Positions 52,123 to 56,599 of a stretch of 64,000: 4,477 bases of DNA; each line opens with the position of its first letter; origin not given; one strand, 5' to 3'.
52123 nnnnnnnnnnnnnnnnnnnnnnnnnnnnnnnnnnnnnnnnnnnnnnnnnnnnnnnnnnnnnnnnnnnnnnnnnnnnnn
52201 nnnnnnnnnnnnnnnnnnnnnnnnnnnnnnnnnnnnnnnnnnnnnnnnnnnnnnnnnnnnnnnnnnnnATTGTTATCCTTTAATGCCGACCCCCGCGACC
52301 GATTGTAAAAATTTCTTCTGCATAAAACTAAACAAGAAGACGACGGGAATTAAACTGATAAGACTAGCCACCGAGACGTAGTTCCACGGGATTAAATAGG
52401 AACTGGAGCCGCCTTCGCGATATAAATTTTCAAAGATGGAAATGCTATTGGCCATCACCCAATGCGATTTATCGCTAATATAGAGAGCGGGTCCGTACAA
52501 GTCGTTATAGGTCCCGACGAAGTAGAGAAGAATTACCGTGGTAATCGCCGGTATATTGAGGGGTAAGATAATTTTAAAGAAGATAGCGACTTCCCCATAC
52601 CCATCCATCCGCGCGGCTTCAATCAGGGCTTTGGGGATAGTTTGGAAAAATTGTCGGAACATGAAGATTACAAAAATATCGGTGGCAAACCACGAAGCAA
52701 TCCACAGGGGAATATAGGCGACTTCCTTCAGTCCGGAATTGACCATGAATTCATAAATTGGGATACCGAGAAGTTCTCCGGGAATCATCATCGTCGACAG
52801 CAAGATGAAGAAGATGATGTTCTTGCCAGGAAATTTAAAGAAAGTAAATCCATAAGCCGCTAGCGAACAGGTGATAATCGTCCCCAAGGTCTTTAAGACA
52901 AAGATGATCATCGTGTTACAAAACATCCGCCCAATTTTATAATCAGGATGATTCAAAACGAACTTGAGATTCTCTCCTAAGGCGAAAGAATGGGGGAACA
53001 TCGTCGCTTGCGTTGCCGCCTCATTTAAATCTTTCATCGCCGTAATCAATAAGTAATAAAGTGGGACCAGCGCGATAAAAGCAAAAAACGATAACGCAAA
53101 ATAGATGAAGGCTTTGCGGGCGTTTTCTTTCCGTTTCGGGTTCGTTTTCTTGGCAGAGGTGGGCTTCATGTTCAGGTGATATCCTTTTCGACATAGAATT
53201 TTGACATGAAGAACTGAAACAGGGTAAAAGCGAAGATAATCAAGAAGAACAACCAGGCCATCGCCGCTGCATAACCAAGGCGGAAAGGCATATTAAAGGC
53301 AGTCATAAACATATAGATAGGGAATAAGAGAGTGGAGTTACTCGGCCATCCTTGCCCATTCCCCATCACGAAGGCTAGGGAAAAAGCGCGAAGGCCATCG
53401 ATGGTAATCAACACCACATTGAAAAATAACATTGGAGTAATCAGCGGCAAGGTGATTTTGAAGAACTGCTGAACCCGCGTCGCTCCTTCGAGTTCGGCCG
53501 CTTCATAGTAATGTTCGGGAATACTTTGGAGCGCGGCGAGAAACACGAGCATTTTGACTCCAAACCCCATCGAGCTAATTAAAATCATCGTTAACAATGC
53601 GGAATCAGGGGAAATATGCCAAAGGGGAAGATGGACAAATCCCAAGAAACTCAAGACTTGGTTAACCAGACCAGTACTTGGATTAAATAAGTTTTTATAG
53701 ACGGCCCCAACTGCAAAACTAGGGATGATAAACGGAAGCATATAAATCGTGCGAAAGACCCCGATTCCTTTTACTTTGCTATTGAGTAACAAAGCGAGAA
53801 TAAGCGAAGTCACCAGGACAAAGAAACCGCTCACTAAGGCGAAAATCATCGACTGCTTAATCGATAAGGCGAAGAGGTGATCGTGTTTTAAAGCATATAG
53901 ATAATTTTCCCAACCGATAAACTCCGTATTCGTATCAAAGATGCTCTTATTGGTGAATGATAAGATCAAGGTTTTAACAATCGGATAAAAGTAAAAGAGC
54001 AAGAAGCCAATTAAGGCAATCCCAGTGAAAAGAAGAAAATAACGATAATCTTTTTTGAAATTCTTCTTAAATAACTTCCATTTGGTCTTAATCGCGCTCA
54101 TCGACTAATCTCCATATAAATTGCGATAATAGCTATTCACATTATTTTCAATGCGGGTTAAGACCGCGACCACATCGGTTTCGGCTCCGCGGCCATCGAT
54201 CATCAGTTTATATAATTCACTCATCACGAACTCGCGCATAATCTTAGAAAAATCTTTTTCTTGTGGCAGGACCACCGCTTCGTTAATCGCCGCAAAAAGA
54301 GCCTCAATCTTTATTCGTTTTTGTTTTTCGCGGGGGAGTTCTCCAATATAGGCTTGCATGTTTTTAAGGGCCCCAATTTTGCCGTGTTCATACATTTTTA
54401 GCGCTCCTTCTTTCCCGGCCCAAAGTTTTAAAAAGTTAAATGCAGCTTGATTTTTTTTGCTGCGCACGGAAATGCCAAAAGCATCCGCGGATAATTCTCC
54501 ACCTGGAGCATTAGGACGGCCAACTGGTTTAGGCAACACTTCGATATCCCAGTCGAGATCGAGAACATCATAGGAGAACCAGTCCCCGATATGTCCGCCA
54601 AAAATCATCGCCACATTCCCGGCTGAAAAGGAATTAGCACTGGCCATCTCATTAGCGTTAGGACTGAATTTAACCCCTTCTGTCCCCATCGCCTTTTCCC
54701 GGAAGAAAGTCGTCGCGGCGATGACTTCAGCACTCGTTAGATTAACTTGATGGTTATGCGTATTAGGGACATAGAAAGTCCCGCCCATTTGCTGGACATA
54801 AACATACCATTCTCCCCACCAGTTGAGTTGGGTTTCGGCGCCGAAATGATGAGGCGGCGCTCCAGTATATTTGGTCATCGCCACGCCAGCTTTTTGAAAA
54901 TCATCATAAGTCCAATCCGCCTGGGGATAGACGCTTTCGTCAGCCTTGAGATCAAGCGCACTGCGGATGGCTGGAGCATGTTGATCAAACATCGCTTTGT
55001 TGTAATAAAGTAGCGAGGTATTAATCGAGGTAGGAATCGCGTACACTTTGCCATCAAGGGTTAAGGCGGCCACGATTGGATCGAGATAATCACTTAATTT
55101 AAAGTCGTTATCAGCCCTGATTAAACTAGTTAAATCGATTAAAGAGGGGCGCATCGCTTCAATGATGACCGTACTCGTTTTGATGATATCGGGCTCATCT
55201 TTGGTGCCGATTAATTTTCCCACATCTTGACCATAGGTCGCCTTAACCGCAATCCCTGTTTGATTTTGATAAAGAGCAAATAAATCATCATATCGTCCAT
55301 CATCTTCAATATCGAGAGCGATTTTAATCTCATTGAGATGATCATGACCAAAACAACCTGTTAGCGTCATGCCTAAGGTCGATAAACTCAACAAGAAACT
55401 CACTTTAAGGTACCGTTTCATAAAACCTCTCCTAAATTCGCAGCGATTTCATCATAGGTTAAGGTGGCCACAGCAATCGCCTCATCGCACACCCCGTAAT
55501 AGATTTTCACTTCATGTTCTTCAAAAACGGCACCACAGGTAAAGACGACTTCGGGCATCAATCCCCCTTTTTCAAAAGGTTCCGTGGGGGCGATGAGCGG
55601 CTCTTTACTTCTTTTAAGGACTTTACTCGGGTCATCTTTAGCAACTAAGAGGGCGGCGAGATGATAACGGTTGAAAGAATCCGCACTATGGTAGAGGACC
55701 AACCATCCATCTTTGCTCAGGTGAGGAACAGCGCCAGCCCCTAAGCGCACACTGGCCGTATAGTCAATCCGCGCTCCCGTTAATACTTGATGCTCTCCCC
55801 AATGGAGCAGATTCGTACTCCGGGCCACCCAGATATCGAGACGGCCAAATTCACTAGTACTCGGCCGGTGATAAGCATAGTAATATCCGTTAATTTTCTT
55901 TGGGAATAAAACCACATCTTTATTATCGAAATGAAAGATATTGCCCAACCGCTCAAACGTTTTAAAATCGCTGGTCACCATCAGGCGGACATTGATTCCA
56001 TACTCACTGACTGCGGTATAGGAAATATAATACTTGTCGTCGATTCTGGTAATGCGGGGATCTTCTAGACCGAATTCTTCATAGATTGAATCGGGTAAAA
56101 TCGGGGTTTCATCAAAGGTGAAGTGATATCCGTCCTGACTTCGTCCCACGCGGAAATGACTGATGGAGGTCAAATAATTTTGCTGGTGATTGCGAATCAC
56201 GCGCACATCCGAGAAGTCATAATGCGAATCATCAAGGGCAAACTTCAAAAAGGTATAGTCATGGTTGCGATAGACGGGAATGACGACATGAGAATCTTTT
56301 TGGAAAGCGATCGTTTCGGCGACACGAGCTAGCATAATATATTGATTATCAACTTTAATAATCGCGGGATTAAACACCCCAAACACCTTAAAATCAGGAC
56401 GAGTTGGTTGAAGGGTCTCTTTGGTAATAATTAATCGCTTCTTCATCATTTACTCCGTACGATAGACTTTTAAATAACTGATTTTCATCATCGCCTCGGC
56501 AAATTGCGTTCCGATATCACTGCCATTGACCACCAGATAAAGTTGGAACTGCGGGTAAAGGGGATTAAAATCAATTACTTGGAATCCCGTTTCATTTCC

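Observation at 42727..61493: Polycistronic minus-strand glycan-utilisation locus of about 17.6 kb, with gene content pointing to α/β-mannoside or N-glycan catabolism.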

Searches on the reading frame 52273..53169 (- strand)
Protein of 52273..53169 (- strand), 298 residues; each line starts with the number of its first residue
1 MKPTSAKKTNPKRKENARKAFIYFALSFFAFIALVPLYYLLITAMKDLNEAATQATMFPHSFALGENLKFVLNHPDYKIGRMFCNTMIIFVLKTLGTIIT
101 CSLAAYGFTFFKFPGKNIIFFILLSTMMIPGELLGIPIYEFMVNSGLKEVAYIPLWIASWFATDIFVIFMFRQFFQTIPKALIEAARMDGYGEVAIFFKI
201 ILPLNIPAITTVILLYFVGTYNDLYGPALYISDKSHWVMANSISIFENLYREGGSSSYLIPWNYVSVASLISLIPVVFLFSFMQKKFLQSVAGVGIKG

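Call 5: search_protein_families(library=pfam, proteins=[window:52273-53169:-], max_evalue=0.01)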
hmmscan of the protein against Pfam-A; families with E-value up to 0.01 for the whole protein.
window:52273-53169:- (298 aa): 1 family
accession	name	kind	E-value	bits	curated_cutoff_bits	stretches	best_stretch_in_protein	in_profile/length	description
PF00528.27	BPD_transp_1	-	3.1e-13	50.3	26.4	1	103-290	7-181/184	Binding-protein-dependent transport system inner membrane component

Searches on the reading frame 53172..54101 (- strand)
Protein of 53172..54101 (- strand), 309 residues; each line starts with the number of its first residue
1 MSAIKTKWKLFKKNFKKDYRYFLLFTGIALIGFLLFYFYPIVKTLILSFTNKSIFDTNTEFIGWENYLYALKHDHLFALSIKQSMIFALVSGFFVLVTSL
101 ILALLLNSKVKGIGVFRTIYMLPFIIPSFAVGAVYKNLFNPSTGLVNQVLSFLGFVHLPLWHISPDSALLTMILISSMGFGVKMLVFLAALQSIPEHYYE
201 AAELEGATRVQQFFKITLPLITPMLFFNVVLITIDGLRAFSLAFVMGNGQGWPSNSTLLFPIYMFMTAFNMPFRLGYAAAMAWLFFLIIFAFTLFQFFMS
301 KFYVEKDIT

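Call 5: search_protein_families(library=pfam, proteins=[window:53172-54101:-], max_evalue=0.01)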
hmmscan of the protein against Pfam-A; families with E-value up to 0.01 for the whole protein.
window:53172-54101:- (309 aa): 1 family
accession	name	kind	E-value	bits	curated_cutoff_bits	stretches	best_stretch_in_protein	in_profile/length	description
PF00528.27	BPD_transp_1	-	5.8e-13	49.4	26.4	1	97-298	3-177/184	Binding-protein-dependent transport system inner membrane component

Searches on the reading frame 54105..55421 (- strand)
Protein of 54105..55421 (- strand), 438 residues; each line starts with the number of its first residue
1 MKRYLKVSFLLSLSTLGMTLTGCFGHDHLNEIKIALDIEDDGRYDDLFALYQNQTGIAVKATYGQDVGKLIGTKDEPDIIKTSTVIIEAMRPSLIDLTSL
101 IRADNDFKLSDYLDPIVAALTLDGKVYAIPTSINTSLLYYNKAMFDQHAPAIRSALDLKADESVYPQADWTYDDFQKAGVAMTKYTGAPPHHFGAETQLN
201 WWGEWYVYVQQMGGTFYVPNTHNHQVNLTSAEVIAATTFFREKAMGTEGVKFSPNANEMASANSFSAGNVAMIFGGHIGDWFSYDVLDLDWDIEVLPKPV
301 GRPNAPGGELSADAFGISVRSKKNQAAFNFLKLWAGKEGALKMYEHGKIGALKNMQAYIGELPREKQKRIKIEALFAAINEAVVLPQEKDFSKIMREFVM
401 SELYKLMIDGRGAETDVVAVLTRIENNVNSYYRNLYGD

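Call 5: search_protein_families(library=pfam, proteins=[window:54105-55421:-], max_evalue=0.01)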
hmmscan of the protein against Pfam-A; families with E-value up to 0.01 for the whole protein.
window:54105-55421:- (438 aa): 2 families
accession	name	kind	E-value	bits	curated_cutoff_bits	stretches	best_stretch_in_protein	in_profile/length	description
PF13416.11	SBP_bac_8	-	1.5e-19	71.3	27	1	49-356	4-266/279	Bacterial extracellular solute-binding protein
PF01547.30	SBP_bac_1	-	3.3e-19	70.5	26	1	47-340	13-306/307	Bacterial extracellular solute-binding protein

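Call 31: search_protein_families(library=ncbifam, proteins=[window:54105-55421:-], max_evalue=0.01)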
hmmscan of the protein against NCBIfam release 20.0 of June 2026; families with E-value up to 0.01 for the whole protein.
window:54105-55421:- (438 aa): 2 families
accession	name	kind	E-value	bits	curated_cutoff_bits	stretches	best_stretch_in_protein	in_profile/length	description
NF007011.0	PRK09474.1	equivalog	3e-08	32.9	291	1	255-393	233-364/396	maltose/maltodextrin ABC transporter substrate-binding protein MalE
NF053763.1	ABCarbgalBndGanS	equivalog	1.1e-05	24.4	700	1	110-346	122-338/420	galactooligosaccharide ABC transporter substrate-binding protein GanS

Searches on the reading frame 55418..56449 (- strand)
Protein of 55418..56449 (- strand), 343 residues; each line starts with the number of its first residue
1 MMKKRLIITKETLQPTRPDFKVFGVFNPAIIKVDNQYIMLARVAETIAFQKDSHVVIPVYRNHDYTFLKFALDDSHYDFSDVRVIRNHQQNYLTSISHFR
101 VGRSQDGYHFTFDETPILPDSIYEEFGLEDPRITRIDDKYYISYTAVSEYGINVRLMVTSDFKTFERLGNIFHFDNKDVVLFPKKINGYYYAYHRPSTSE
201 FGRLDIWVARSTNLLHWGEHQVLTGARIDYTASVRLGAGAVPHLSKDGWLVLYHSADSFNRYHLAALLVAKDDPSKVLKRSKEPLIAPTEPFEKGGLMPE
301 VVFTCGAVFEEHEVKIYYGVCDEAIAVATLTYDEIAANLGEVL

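Call 4: search_protein_families(library=pfam, proteins=[window:55418-56449:-], max_evalue=0.01)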
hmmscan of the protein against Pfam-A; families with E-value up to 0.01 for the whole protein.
window:55418-56449:- (343 aa): 2 families
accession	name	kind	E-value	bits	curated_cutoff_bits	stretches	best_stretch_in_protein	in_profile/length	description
PF04041.19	Glyco_hydro_130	-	2.8e-50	171.5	26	1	92-336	60-315/320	beta-1,4-mannooligosaccharide phosphorylase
PF04616.20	Glyco_hydro_43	-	0.0094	15.8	32.2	0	129-173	11-54/288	Glycosyl hydrolases family 43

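Call 6: search_solved_structures(query=window:55418-56449:-, max_evalue=0.001, show_alignments=2)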
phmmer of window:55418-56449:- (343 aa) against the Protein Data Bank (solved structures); distinct sequences matched with E-value up to 0.001: 18.
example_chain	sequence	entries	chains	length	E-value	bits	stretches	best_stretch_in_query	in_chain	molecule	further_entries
5b0p_A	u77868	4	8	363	8.4e-90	304.6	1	7-336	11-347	Lin0857 protein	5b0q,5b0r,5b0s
9erg_A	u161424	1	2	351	3.7e-72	246.6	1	12-336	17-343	Uhgb_MS mannoside synthase from an unknown human gut bacterium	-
9eqq_A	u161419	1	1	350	3.8e-72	246.5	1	12-336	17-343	Uhgb_MS mannoside synthase from an unknown human gut bacterium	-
9erh_A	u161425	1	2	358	3.9e-72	246.5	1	12-336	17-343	Uhgb_MS mannoside synthase from an unknown human gut bacterium in complex with 1,2-beta-ma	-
9fj8_A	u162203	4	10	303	9.6e-47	163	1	92-335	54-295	1,2-beta-oligomannan phosphorylase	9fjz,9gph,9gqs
7fip_A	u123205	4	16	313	1.4e-45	159.2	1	97-333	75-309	Beta-1,2-mannobiose phosphorylase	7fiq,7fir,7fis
1vkd_A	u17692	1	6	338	3.5e-43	151.3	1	99-336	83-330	conserved hypothetical protein TM1225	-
4udg_A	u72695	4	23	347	2.9e-33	118.7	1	99-328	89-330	UHGB_MP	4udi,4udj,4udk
4udk_E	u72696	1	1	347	2.9e-33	118.7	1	99-328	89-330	UHGB_MP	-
5ayd_A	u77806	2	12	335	2.9e-33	118.7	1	101-336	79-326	Beta-1,4-mannooligosaccharide phosphorylase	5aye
5ay9_A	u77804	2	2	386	1.5e-12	50.7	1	97-335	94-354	4-O-beta-D-mannosyl-D-glucose phosphorylase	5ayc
3taw_A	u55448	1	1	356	7.4e-12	48.3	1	92-329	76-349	Hypothetical glycoside hydrolase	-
4onz_A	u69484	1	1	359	1.4e-11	47.5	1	103-329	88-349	putative glycoside hydrolase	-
3was_A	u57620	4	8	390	1.2e-10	44.3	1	98-335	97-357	4-O-beta-D-mannosyl-D-glucose phosphorylase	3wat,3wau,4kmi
3qc2_A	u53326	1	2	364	1.6e-10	44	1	100-329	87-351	glycosyl hydrolase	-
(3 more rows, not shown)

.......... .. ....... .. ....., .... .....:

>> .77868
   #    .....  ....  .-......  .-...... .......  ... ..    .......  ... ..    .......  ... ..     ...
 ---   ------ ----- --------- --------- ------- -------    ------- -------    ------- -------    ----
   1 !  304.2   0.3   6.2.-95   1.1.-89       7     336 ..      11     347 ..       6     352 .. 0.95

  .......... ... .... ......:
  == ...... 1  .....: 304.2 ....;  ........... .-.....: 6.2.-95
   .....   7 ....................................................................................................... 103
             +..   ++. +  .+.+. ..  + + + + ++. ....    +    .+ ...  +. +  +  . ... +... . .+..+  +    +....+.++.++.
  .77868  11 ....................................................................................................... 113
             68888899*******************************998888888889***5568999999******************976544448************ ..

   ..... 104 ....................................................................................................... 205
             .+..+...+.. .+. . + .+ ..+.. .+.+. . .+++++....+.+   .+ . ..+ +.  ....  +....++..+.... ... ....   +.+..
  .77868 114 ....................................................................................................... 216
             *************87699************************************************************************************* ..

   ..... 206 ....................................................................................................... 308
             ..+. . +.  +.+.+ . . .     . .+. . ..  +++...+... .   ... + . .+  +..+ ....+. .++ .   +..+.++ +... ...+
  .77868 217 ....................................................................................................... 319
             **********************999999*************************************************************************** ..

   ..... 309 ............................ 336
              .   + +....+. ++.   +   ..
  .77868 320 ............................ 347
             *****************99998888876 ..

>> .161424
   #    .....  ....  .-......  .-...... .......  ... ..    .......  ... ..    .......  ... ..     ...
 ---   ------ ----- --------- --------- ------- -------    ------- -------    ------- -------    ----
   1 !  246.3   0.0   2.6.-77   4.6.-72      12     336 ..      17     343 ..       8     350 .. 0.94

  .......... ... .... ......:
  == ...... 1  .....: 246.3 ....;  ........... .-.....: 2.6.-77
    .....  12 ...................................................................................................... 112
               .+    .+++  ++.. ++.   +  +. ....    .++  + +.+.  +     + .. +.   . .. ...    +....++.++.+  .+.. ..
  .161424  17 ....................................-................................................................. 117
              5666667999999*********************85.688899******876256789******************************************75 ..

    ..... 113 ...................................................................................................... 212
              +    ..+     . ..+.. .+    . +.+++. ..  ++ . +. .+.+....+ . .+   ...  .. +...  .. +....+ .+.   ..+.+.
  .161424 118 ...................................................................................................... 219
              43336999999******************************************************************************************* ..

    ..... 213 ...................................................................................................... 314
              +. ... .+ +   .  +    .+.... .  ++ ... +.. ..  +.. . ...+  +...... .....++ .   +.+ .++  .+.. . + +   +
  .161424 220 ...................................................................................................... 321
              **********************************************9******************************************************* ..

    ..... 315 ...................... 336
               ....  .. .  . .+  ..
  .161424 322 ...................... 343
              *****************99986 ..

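Call 31: search_protein_families(library=ncbifam, proteins=[window:55418-56449:-], max_evalue=0.01)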
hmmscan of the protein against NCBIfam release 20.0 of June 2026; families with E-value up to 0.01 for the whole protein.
window:55418-56449:- (343 aa): 3 families
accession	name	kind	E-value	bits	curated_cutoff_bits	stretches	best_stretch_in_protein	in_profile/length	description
NF050092.1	BtaManbiosPhlase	equivalog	3.2e-116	388.1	550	1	6-339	10-350/351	BtaManbiosPhlase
NF052550.1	BManbPhaseBMBP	equivalog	8.4e-60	202.6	450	1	1-335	1-294/296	beta-1,2-mannobiose phosphorylase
NF058598.1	BetMansidBT3780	equivalog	1.9e-16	60.1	550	1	184-330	205-362/366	beta-1,2-mannosidase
